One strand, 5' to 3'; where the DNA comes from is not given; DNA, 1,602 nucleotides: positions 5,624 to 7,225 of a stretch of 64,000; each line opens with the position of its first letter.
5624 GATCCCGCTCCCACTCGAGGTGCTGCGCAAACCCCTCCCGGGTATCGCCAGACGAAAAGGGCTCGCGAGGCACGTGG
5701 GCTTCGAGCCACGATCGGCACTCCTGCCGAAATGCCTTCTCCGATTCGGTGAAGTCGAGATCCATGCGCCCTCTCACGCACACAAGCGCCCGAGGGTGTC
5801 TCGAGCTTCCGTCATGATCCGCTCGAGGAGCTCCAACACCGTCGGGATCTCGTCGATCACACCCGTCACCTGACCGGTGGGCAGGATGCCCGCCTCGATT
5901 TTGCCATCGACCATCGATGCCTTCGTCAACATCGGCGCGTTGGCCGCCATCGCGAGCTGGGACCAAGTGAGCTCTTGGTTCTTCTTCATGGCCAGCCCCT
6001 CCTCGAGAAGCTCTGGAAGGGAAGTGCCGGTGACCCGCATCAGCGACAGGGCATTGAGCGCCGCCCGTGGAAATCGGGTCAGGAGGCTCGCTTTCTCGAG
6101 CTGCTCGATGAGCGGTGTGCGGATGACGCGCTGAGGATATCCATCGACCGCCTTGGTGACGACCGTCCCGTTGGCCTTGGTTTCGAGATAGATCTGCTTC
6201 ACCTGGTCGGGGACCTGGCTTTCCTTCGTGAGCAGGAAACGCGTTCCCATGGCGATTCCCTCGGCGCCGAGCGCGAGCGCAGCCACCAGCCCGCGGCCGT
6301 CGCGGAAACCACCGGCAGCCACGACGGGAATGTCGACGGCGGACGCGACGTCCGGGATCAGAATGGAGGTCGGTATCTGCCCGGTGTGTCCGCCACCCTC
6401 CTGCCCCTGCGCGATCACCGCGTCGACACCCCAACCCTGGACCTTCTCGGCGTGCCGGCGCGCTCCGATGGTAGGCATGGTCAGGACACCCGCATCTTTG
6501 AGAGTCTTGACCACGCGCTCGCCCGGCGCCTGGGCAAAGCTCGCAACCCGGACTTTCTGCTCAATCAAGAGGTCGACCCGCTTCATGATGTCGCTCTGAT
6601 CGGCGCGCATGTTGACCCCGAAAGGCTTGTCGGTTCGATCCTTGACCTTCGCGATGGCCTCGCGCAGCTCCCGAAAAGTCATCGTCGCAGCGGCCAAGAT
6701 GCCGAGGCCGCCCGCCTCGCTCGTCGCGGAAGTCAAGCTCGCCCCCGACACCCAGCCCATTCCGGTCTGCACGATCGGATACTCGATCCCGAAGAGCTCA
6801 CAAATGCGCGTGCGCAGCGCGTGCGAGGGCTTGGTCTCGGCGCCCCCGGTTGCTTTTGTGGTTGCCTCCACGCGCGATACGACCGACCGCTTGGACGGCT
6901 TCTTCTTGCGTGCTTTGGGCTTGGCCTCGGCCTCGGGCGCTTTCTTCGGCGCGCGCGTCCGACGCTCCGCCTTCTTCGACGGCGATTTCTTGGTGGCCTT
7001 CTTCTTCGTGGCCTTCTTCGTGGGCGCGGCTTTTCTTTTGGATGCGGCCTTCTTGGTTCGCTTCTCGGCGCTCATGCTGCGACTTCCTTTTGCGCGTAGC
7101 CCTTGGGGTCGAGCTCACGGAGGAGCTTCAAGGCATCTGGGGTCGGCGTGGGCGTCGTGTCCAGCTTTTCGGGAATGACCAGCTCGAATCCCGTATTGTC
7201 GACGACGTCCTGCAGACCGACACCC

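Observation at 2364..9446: The operon is syntenic with the actinobacterial steroid ring C/D (HIP) degradation module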

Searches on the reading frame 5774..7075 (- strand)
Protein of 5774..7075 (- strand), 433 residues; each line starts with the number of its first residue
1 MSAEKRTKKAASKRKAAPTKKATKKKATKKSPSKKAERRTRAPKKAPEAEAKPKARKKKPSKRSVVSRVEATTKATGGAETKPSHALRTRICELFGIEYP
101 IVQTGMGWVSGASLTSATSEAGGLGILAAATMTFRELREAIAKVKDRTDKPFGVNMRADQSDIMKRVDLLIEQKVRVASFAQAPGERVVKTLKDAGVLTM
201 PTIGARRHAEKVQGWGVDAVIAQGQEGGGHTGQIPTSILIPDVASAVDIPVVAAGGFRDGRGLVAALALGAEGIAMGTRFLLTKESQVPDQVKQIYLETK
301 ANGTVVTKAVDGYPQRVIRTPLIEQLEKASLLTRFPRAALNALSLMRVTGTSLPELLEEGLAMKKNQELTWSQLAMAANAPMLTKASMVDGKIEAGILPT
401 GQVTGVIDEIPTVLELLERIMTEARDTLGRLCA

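Call 5: search_protein_families(library=pfam, proteins=[window:5774-7075:-])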
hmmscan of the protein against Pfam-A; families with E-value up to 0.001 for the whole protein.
window:5774-7075:- (433 aa): 3 families
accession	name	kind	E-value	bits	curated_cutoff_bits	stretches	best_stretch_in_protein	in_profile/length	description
PF03060.21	NMO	-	2.8e-83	280.5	28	2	165-422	104-330/331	Nitronate monooxygenase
PF00478.31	IMPDH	-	5e-11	42.6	25.6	1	86-287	22-246/345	IMP dehydrogenase / GMP reductase domain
PF01070.24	FMN_dh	-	4.1e-06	26.5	24.9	1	207-282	230-307/350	FMN-dependent dehydrogenase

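Call 6: search_protein_families(library=ncbifam, proteins=[window:5774-7075:-])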
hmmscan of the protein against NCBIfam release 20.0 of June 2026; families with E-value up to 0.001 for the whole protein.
window:5774-7075:- (433 aa): 11 families
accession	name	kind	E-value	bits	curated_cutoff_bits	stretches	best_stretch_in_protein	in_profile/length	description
TIGR03151.1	enACPred_II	equivalog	1.5e-77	260.9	453.1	1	88-430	1-306/307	enoyl-[acyl-carrier-protein] reductase FabK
TIGR01302.1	IMP_dehydrog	equivalog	2.5e-08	33.2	481.5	0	233-287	312-366/450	IMP dehydrogenase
NF052358.1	GMPRedGuaB1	equivalog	1e-05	24.9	675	0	99-195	45-139/479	GMP reductase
NF005869.0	PRK07807.1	equivalog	1.4e-05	24.4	549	0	96-180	42-124/479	GuaB1 family IMP dehydrogenase-related protein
TIGR02814.1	pfaD_fam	subfamily_domain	1.9e-05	23.7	449.25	1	92-178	12-104/444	PfaD family polyunsaturated fatty acid/polyketide biosynthesis protein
TIGR03966.1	actino_HemFlav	equivalog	5.6e-05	22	470.85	1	208-286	260-340/385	pre-mycofactocin synthase MftD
TIGR02151.1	IPP_isom_2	equivalog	7.4e-05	21.8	281.3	1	234-294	244-305/338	type 2 isopentenyl-diphosphate Delta-isomerase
NF005311.0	PRK06843.1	equivalog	0.00013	21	779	0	232-289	240-297/404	inosine 5-monophosphate dehydrogenase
NF008398.0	PRK11197.1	subfamily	0.00015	20.6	376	1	205-290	255-342/381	L-lactate dehydrogenase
NF033901.1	L_lactate_LldD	exception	0.00056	19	550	1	208-287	258-339/377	FMN-dependent L-lactate dehydrogenase LldD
NF005574.0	PRK07259.1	equivalog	0.00059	18.8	269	0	240-292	229-280/304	dihydroorotate dehydrogenase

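Call 12: search_solved_structures(query=window:5774-7075:-)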
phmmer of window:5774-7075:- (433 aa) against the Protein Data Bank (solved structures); distinct sequences matched with E-value up to 0.001: 50.
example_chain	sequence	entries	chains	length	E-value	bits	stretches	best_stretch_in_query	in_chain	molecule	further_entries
3bo9_A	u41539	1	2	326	2.1e-61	211.7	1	86-328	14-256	Putative nitroalkan dioxygenase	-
5gvj_A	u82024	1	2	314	2.5e-61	211.4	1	87-328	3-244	Enoyl-[acyl-carrier-protein] reductase [FMN]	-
5gvh_A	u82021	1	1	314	3.8e-61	210.8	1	87-328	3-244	Enoyl-[acyl-carrier-protein] reductase [FMN]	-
7l00_A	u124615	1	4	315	3.5e-60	207.7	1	88-327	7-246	Enoyl-Acyl Carrier Protein Reductase FabK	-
9pl0_A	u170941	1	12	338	3.1e-58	201.2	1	78-326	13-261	Enoyl-[acyl-carrier-protein] reductase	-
2z6i_A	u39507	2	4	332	1.6e-49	172.6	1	87-329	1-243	Trans-2-enoyl-ACP reductase II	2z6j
4iql_A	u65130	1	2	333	4.1e-46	161.4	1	84-319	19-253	Enoyl-(Acyl-carrier-protein) reductase II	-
2gjl_A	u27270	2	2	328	1.1e-45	160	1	87-295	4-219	hypothetical protein PA1024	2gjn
6e2a_A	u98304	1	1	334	1.2e-45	159.8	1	87-296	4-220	Nitronate monooxygenase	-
5lsm_A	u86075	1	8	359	2.6e-29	106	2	166-339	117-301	FMN-dependent nitronate monooxygenase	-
3bw4_A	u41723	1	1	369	4.4e-27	98.7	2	166-318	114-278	2-nitropropane dioxygenase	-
3bw2_A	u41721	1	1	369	4.6e-27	98.7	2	166-318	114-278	2-nitropropane dioxygenase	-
4qis_A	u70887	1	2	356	1.8e-26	96.7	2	168-316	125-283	Nitronate monooxygenase family protein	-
4q4k_A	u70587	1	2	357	3.4e-26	95.8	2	168-316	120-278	Nitronate Monooxygenase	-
3bw3_A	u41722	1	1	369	7.7e-26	94.6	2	166-318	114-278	2-nitropropane dioxygenase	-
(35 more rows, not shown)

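Call 42: find_homologous_proteins(query=window:5777-6820:-, max_evalue=1e-30)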
Query window:5777-6820:- (348 aa): 8000 proteins with E <= 1e-30 among 8000 candidates; the best 120 are listed.
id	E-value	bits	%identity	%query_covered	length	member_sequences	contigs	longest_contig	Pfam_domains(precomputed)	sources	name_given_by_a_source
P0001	1.6e-217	739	100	100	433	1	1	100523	PF01070.25,PF00478.32,PF03060.22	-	-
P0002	7.3e-199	678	91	100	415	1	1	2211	PF01070.25,PF00478.32,PF03060.22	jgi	jgi:NAD(P)H-dependent flavin oxidoreductase YrpB (nitropropane dioxygenase family)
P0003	1.4e-198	677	90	100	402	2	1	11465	PF01070.25,PF00478.32,PF03060.22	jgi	jgi:NAD(P)H-dependent flavin oxidoreductase YrpB (nitropropane dioxygenase family)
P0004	2.2e-198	676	90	100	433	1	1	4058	PF00478.32,PF03060.22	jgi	jgi:NAD(P)H-dependent flavin oxidoreductase YrpB (nitropropane dioxygenase family)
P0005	4.5e-198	675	91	100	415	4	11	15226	PF01070.25,PF00478.32,PF03060.22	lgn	-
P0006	4.6e-198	675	90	100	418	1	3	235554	PF01070.25,PF00478.32,PF03060.22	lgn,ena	-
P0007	9.8e-198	674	91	100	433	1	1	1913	PF01070.25,PF00478.32,PF03060.22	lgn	-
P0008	9.9e-198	674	91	100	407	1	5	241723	PF01070.25,PF00478.32,PF03060.22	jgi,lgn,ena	-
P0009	2.7e-197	673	89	100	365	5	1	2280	PF01070.25,PF00478.32,PF03060.22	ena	-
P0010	4.0e-197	672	89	100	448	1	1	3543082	PF00478.32,PF03060.22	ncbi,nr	ncbi:MAG: nitronate monooxygenase [Myxococcales bacterium]|nr:MAG: nitronate monooxygenase [Myxococc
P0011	1.2e-196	671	89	99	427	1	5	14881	PF01070.25,PF00478.32,PF03060.22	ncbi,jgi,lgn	ncbi:MAG: nitronate monooxygenase [Myxococcales bacterium]|jgi:NAD(P)H-dependent flavin oxidoreducta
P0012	2.4e-196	670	89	100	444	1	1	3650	PF00478.32,PF03060.22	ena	-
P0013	2.5e-196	670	89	100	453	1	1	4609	PF00478.32,PF03060.22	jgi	jgi:NAD(P)H-dependent flavin oxidoreductase YrpB (nitropropane dioxygenase family)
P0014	3.1e-196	669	89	100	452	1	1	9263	PF00478.32,PF03060.22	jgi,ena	-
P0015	3.2e-196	669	90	99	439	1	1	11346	PF00478.32,PF03060.22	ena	-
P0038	6.2e-195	665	89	100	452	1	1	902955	PF01070.25,PF00478.32,PF03060.22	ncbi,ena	-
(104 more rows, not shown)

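Call 61: find_encoding_contigs(protein=P0038, flank=10000, max_places=1)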
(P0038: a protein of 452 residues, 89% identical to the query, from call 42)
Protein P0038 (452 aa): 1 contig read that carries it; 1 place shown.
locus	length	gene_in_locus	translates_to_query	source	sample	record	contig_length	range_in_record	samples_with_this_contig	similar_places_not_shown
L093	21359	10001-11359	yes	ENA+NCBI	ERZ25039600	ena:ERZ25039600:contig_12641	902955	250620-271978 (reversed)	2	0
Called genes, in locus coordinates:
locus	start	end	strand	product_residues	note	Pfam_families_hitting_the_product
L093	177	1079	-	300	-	PF02517:Rce1-like (weak)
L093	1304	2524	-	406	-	PF00108:Thiolase_N, PF00109:ketoacyl-synt (weak), PF02803:Thiolase_C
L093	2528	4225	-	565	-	PF00501:AMP-binding, PF13193:AMP-binding_C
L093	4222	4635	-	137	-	-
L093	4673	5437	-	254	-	PF00106:adh_short, PF08659:KR, PF01370:Epimerase (weak), PF13561:adh_short_C2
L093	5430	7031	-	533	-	PF00501:AMP-binding, PF13193:AMP-binding_C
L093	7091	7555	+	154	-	-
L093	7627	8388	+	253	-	PF00378:ECH_1, PF16113:ECH_2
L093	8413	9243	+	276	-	PF01144:CoA_trans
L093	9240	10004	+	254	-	PF01144:CoA_trans (faint)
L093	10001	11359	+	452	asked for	PF00478:IMPDH, PF03060:NMO, PF01070:FMN_dh (weak)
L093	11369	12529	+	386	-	PF02771:Acyl-CoA_dh_N, PF02770:Acyl-CoA_dh_M, PF00441:Acyl-CoA_dh_1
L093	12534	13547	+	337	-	PF02771:Acyl-CoA_dh_N, PF00441:Acyl-CoA_dh_1, PF08028:Acyl-CoA_dh_2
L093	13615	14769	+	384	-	PF00108:Thiolase_N, PF00109:ketoacyl-synt (weak), PF02803:Thiolase_C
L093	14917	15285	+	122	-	-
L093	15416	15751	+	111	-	PF14864:Alkyl_sulf_C (weak), PF02036:SCP2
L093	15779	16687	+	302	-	PF01796:OB_ChsH2_C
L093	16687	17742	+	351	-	PF02803:Thiolase_C (faint), PF22691:Thiolase_C_1 (faint)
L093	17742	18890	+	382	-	PF22691:Thiolase_C_1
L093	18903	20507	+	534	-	PF00501:AMP-binding, PF13193:AMP-binding_C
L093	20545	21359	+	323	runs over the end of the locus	PF00355:Rieske, PF19298:KshA_C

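Call 63: find_related_loci(query=L093:20545-21357:+, collection=metagenome_contigs, flank=10000)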
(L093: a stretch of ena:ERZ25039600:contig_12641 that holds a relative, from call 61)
Query L093:20545-21357:+ (271 aa) in metagenome_contigs; peptide patterns used: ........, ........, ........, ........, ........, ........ (x = any residue, [..] = any of these).
161 stretches matched a pattern; 110 encode a relative of the query (tblastn E <= 1e-3); the best 80 are kept; 79 distinct loci.
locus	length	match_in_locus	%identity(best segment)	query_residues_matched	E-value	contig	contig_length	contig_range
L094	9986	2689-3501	100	1-271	0e+0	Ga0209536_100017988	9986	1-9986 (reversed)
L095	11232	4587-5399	92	1-271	2e-177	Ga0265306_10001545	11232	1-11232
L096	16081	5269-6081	90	1-271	4e-176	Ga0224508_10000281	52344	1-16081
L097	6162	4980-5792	90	1-271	4e-176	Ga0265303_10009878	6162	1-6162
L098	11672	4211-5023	91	1-271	1e-172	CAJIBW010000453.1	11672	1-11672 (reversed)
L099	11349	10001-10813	91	1-271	5e-172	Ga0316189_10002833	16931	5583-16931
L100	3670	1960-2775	91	1-271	2e-179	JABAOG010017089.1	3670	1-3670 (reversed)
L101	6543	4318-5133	90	1-271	8e-172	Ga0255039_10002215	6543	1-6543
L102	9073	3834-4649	90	1-271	1e-170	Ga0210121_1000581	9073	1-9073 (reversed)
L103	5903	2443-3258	89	1-271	3e-172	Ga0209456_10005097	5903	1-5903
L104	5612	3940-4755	89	1-271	4e-172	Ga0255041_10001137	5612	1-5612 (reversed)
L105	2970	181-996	90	1-271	2e-179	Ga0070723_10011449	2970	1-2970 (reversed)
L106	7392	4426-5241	89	1-271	4e-170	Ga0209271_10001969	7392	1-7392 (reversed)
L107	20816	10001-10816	89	1-271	6e-169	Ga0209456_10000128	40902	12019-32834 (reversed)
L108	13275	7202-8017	89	1-271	5e-168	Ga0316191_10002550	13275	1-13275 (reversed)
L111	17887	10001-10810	87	2-271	7e-166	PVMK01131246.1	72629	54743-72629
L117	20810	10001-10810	85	2-271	6e-163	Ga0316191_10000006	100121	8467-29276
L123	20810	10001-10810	82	2-271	1e-156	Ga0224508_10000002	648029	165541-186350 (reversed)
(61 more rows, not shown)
